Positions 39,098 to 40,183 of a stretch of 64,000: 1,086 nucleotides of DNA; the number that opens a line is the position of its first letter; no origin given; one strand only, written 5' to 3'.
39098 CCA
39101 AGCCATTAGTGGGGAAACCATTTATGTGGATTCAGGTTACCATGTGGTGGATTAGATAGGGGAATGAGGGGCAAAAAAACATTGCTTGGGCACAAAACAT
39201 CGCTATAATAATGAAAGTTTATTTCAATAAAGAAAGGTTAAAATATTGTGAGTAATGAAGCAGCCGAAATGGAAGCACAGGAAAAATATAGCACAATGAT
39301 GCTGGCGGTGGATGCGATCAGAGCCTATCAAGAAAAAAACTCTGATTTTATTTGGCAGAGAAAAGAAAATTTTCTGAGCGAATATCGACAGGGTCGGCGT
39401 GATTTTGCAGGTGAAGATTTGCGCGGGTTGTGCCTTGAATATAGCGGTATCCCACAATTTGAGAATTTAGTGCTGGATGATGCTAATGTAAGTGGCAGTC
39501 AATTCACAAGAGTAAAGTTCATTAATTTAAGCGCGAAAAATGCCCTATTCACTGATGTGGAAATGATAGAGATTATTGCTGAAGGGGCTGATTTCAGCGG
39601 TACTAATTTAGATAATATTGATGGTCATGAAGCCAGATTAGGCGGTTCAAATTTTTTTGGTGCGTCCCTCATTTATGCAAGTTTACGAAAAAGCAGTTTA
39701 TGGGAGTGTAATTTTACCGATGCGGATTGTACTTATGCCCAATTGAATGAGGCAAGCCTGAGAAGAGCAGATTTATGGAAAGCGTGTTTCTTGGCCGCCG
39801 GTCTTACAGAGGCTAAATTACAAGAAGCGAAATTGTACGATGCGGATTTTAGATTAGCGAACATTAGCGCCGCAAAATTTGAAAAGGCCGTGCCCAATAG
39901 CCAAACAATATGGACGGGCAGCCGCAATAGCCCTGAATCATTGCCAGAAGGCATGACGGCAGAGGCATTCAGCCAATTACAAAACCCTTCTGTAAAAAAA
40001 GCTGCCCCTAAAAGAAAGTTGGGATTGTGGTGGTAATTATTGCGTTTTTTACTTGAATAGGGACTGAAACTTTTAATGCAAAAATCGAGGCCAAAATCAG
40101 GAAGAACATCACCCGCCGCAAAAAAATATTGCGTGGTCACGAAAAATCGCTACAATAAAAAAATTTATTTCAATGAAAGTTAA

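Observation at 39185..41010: Tandem 940-bp duplication giving two pentapeptide-repeat paralogs with a diverged middle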

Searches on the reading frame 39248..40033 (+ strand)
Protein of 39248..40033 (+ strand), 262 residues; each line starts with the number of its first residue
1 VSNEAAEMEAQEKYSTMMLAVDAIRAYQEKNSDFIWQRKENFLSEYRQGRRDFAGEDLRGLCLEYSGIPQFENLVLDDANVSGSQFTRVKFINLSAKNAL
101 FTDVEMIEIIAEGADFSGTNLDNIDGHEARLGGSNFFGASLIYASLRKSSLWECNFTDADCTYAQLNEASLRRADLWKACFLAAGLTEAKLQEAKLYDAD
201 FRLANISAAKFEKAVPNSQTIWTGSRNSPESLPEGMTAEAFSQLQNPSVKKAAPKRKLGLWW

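Call 6: search_protein_families(library=pfam, proteins=[window:39248-40033:+], max_evalue=1)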
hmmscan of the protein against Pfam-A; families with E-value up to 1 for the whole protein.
window:39248-40033:+ (262 aa): 5 families
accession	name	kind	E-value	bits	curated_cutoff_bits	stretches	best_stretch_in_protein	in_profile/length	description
PF00805.28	Pentapeptide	-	2e-20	72.4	20.2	5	134-173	1-40/40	Pentapeptide repeats (8 copies)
PF13599.13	Pentapeptide_4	-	4.3e-13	49.6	38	2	84-156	6-78/78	Pentapeptide repeat region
PF13576.12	Pentapeptide_3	-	2.4e-09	37.7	27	2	77-119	2-47/48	Pentapeptide repeats (9 copies)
PF25296.1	Decapeptide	-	0.00036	20.8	45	1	158-212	19-73/74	Decapeptide repeat region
PF23894.2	LD_SV2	-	0.11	13.3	29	0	77-120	23-71/92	SV2A/B/C luminal domain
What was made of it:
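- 39248..40036 (+): PRP-A gene, 262 aa, GTG start. NCBI protein MFZ4762111.1. Pfam PF00805 at 72.4 bits against a cut-off of 20.2 (call 6).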

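Call 11: find_homologous_proteins(query=window:39248-40033:+)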
Query window:39248-40033:+ (262 aa): 4 proteins with E <= 0.001 among 928 candidates.
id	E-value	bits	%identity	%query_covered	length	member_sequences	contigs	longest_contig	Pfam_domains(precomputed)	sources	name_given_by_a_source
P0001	1.9e-170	583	100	100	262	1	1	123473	PF13576.13,PF13599.14,PF00805.29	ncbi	ncbi:MAG: pentapeptide repeat-containing protein [Alphaproteobacteria bacterium]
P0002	7.2e-133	460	82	100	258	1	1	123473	PF13576.13,PF13599.14,PF00805.29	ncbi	ncbi:MAG: pentapeptide repeat-containing protein [Alphaproteobacteria bacterium]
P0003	1.9e-10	59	30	62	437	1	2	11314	PF13576.13,PF13599.14,PF00805.29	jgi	jgi:uncharacterized protein YjbI with pentapeptide repeats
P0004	8.7e-9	53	34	39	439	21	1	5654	PF13576.13,PF13599.14,PF00805.29,PF23894.3,PF25296.2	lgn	-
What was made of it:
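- The source is a metagenome-assembled genome (call 11).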

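Call 13: find_encoding_contigs(protein=P0001, flank=10000, max_places=5)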
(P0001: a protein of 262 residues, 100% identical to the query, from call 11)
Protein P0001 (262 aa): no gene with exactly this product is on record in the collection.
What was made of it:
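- Tried and rejected: find_encoding_contigs has no record of P0001 (call 13).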

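Call 16: find_related_loci(query=A2, collection=genome_contigs, flank=10000)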
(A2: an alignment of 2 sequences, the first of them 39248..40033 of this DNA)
Query A2 (262 aa) in genome_contigs; peptide patterns used: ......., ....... (x = any residue, [..] = any of these).
279 stretches matched a pattern; 1 encode a relative of the query (tblastn E <= 1e-3); 1 distinct loci.
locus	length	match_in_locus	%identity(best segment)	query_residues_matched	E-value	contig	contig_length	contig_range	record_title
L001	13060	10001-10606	38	75-214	1e-12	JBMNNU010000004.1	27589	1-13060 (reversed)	MAG: Chloroflexota bacterium isolate SBF912SR1HQ0014 scaffold_5147_c1, whole genome shotgun sequence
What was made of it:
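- Tried and rejected: GTDB species genomes returned only a Chloroflexota PRP at 38% identity (call 16).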

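Call 17: find_related_loci(query=A2, collection=metagenome_contigs, flank=10000)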
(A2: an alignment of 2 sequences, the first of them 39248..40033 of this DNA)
Query A2 (262 aa) in metagenome_contigs; peptide patterns used: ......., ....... (x = any residue, [..] = any of these).
280 stretches matched a pattern; 1 encode a relative of the query (tblastn E <= 1e-3); 1 distinct loci.
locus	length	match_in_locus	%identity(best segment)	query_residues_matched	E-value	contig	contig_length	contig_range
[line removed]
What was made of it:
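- Tried and rejected: JGI metagenomes returned one hit at 28% identity (call 17).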

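Call 18: search_protein_families(library=ncbifam, proteins=[window:39248-40033:+], max_evalue=0.001)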
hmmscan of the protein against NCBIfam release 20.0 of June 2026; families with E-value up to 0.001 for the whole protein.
window:39248-40033:+ (262 aa): 17 families
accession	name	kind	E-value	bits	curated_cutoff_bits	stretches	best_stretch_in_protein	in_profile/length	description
NF047416.1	penta_HetL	equivalog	3.8e-18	65.7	260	1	40-217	2-176/218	heterocyst differentiation pentapeptide repeat protein HetL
NF052603.1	penta_Alr5209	equivalog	5.4e-16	58.7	125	1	155-220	34-99/113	Alr5209 family pentapeptide repeat protein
NF011744.0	PRK15197.1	equivalog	2.5e-11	43.3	274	1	73-204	140-259/291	SPI-2 type III secretion system effector PipB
NF011743.0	PRK15196.1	equivalog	8.6e-10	38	354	1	52-200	193-338/350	type III secretion system effector PipB2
NF033086.2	penta_rpt_Qnr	equivalog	5e-09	36.2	240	1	71-211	53-193/211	Qnr family pentapeptide repeat protein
NF000349.1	mfpA_AE000516.2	equivalog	2.3e-08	34.1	360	0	50-155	11-118/183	pentapeptide repeat protein MfpA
NF000071.4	penta_rpt_QnrA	exception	4.6e-07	29.8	450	1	75-210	17-153/218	QnrA family quinolone resistance pentapeptide repeat protein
NF000420.1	penta_rpt_QnrB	exception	6.8e-07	29.5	460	1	71-212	25-172/214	QnrB family quinolone resistance pentapeptide repeat protein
NF012152.0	penta_rpt_QnrC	exception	7.8e-07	29.3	500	1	52-201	12-164/221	QnrC family quinolone resistance pentapeptide repeat protein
NF012151.0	penta_rpt_QnrAS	exception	1.8e-06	28.1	490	1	75-199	58-182/218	QnrAS family quinolone resistance pentapeptide repeat protein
NF038182.1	penta_rpt_SmQnr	exception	3.6e-06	26.9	460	1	107-228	27-148/215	SmQnr family pentapeptide repeat protein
NF033375.2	penta_rpt_QnrE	exception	4.2e-06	26.9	480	1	77-213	47-173/214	QnrE family quinolone resistance pentapeptide repeat protein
NF000421.1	penta_rpt_QnrVC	exception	5.7e-06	26.4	460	0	75-150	88-163/218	QnrVC family quinolone resistance pentapeptide repeat protein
NF000056.3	penta_rpt_QnrS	exception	6.1e-06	26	460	1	74-201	57-184/218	QnrS family quinolone resistance pentapeptide repeat protein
NF011904.1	PRK15377.1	subfamily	8e-06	24.5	500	0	47-124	15-95/606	type III secretion system effector HECT-type E3 ubiquitin transferase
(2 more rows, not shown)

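Call 26: predict_structure(alignment_id=A2)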
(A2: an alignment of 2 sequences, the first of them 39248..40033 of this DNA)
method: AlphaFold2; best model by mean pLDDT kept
length: 262 residues; sequences in the alignment: 2
mean_pLDDT: 41.7   pTM: 0.36
mean pLDDT of the five models: 41.7, 34.7, 32.4, 32.2, 31.8
residues with pLDDT >= 90: 0; 70-90: 0; 50-70: 73; < 50: 189
segments of 3 or more residues with pLDDT < 50: 4-35, 62-68, 117-120, 122-188, 196-262
pLDDT, mean of each block of 10 residues (from residue 1): 43 35 37 52 57 57 46 61 53 56 51 48 37 27 27 25 26 38 43 47 39 38 31 38 36 34 33
secondary structure, 60 per line:
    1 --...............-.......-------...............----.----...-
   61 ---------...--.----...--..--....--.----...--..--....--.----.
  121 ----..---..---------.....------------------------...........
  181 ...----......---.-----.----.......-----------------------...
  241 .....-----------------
elements in order: H3-17 H19-25 H33-47 E57-59 E70-72 E80-82 E89-92 E100-102 E109-112 H141-145 H170-183 H188-193 H208-214 H238-245
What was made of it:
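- Tried and rejected: The first AlphaFold2 run, with a two-sequence alignment, was unusable (pLDDT 42, call 26).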
